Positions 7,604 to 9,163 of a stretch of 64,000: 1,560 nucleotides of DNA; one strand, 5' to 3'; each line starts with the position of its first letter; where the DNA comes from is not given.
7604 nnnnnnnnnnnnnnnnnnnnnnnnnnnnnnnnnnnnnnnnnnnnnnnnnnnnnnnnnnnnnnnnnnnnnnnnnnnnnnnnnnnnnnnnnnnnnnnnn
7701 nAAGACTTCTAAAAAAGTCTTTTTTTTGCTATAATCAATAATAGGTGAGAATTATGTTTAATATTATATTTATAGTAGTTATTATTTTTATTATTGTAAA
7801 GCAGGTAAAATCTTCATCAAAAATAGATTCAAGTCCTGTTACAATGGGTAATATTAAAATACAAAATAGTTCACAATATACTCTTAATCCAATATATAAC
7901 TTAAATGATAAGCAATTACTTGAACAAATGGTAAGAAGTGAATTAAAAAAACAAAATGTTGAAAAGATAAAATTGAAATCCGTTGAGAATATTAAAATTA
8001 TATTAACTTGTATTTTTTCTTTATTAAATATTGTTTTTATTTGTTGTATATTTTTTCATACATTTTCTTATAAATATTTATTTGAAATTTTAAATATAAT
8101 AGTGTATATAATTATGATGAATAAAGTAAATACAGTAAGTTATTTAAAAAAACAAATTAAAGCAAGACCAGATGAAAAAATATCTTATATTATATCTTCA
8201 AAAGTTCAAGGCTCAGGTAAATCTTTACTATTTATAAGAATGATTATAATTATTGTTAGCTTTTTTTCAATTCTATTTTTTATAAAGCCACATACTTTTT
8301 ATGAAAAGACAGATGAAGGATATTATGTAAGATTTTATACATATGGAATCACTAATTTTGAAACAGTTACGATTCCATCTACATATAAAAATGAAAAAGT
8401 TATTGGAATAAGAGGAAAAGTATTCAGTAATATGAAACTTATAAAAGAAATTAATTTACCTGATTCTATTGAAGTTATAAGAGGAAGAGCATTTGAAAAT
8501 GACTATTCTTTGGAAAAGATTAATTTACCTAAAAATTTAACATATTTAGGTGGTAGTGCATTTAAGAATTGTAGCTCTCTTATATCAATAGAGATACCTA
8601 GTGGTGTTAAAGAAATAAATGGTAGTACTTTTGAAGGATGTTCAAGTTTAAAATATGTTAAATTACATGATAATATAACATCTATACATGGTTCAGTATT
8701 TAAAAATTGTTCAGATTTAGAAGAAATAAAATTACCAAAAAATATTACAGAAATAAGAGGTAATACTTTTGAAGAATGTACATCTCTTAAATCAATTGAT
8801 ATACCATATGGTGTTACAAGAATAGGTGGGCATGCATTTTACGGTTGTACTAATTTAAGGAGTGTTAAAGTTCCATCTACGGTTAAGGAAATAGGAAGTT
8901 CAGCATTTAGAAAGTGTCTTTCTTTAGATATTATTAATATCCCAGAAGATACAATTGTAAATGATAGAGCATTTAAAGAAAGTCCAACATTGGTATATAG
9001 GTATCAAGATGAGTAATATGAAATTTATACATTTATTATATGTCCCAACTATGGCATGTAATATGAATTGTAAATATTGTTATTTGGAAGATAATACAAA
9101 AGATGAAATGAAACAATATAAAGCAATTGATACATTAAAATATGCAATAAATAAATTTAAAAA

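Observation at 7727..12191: Self-contained four-gene operon: membrane LRR protein, rSAM/SPASM enzyme with extra C-terminal domain, poly-Asn-tailed protein, double zinc-ribbon membrane protein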

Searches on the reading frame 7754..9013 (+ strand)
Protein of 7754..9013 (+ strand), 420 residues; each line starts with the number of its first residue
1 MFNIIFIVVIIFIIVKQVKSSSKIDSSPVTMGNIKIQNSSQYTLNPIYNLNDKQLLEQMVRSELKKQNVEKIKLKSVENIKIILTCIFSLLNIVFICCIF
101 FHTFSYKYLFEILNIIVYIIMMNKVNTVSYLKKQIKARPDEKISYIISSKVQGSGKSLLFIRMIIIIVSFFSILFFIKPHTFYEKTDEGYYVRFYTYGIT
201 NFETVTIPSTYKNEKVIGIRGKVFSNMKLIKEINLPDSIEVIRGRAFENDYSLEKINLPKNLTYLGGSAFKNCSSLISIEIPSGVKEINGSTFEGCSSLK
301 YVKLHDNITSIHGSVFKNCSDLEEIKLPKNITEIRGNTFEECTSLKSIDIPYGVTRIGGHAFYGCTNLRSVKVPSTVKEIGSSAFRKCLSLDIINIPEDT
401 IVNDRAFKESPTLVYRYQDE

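Call 6: search_protein_families(library=pfam, proteins=[window:7754-9013:+], max_evalue=0.1)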
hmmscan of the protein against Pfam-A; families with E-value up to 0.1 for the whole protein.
window:7754-9013:+ (420 aa): 3 families
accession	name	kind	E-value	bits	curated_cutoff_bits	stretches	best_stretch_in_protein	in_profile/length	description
PF13306.12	LRR_5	-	1e-60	203.6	27.7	2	286-413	1-126/127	BspA type Leucine rich repeat region (6 copies)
PF13855.12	LRR_8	-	6.5e-17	61.5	27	2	306-350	11-56/61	Leucine rich repeat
PF23952.1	LRR_EndoS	-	0.0023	18.6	27.9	0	292-350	51-113/116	Endo-beta-N-acetylglucosaminidase EndoS LRR domain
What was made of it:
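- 7754..9016 (+): Membrane-anchored BspA-type LRR protein (420 aa). It has an N-terminal TM segment, a TM hairpin carrying an FFHxF motif, a conserved basic loop (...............), a further TM segment, and a C-terminal LRR domain (about residues 200-415). It is a lineage-specific accessory. Pfam LRR_5, E 1e-60 (call 6).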

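Call 7: search_protein_families(library=ncbifam, proteins=[window:7754-9013:+], max_evalue=0.1)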
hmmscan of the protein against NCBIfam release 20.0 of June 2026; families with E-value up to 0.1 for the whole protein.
window:7754-9013:+ (420 aa): 4 families
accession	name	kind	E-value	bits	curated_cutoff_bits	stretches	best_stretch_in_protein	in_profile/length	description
NF047961.1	adhesin_HupY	equivalog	5.8e-19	67.7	1250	3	201-339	187-318/978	leucine-rich repeat adhesin HupY/LrrG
NF045861.1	glide_Gli349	exception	2.5e-09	34.4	1750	3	323-388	2680-2744/3169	gliding machinery surface structure protein Gli349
TIGR02167.2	Liste_lipo_26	repeat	5.6e-07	29.2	30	1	338-350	1-13/26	PARCEL repeat-containing surface protein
NF040666.1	Tn5252_Orf10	equivalog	0.093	13.1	110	0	27-109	31-114/114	SAG1252 family conjugative relaxosome accessory protein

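Call 8: search_protein_families(library=padloc, proteins=[window:7754-9013:+], max_evalue=0.1)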
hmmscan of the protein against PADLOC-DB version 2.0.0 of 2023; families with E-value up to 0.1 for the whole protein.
window:7754-9013:+ (420 aa): 1 family
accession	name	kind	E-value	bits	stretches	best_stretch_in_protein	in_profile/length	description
PDLC03654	REase_III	-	0.0053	12.5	1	48-157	131-236/1154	Type III restriction enzyme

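Call 86: search_protein_families(library=phrogs, proteins=[window:7754-9013:+], max_evalue=0.01)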
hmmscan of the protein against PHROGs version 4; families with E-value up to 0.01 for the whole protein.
window:7754-9013:+ (420 aa): 2 families
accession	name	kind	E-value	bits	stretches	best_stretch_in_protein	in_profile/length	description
phrog_35892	-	unknown function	9e-51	173.6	2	203-365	529-691/1181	-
phrog_18805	-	unknown function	1.3e-27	97.8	2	288-408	247-372/457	-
